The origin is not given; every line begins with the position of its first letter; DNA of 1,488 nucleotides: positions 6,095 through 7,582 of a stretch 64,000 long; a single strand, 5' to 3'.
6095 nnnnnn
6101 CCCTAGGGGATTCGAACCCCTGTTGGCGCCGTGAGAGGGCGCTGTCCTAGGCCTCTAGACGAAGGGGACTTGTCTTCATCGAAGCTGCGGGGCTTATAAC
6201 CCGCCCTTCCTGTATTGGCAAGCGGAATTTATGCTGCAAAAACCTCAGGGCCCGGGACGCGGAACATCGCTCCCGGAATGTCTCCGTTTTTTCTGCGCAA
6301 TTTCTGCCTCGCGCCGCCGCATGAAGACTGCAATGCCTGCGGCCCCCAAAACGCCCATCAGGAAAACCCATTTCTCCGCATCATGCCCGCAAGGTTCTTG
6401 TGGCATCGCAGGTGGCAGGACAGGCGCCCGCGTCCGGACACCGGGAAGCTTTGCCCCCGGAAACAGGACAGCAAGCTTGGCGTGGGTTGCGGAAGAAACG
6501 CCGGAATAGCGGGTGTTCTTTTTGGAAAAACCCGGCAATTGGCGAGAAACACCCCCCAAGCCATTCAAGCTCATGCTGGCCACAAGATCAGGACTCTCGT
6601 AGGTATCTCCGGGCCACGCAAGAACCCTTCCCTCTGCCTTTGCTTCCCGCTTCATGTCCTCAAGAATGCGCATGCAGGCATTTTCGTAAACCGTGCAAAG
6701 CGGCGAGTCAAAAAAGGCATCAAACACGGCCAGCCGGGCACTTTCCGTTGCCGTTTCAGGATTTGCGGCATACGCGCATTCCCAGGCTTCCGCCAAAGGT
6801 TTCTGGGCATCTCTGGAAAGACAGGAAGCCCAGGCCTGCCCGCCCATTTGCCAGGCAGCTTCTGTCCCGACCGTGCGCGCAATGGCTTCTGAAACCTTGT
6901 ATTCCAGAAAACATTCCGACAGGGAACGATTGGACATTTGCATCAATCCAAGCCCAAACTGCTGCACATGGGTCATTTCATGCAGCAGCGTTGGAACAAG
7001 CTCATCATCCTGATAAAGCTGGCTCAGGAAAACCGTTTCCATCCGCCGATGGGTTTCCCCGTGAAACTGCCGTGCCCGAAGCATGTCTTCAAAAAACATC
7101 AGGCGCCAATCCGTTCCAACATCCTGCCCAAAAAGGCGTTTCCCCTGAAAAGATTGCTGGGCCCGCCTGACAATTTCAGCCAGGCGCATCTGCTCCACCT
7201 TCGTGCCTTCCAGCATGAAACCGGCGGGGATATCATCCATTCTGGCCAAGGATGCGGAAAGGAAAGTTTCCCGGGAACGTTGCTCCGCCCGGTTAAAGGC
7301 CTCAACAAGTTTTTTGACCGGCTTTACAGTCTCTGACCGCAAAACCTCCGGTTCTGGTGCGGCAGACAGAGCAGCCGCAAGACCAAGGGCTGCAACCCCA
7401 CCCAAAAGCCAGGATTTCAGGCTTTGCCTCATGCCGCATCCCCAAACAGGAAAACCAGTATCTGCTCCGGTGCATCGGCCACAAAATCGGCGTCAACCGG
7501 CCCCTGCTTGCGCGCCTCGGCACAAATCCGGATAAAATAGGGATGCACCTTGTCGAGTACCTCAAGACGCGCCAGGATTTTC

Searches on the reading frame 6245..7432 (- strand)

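Call 24: search_protein_families(library=pfam, proteins=[window:6245-7432:-], max_evalue=1)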
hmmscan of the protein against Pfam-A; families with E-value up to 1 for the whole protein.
window:6245-7432:- (395 aa): 4 families
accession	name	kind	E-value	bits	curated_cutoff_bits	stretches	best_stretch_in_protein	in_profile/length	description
PF20573.4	DUF6782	-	1.9e-18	67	27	1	69-270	16-219/241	Putative metallopeptidase family (DUF6782)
PF10263.15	SprT-like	-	0.072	13.4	25.6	1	132-159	44-75/108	SprT-like family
PF04751.20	DarP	-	0.16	12.3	26.3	0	151-187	10-46/153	Dual-action ribosomal maturation protein DarP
PF13058.12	DUF3920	-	0.22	12.2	27.3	1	125-177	56-108/126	Protein of unknown function (DUF3920)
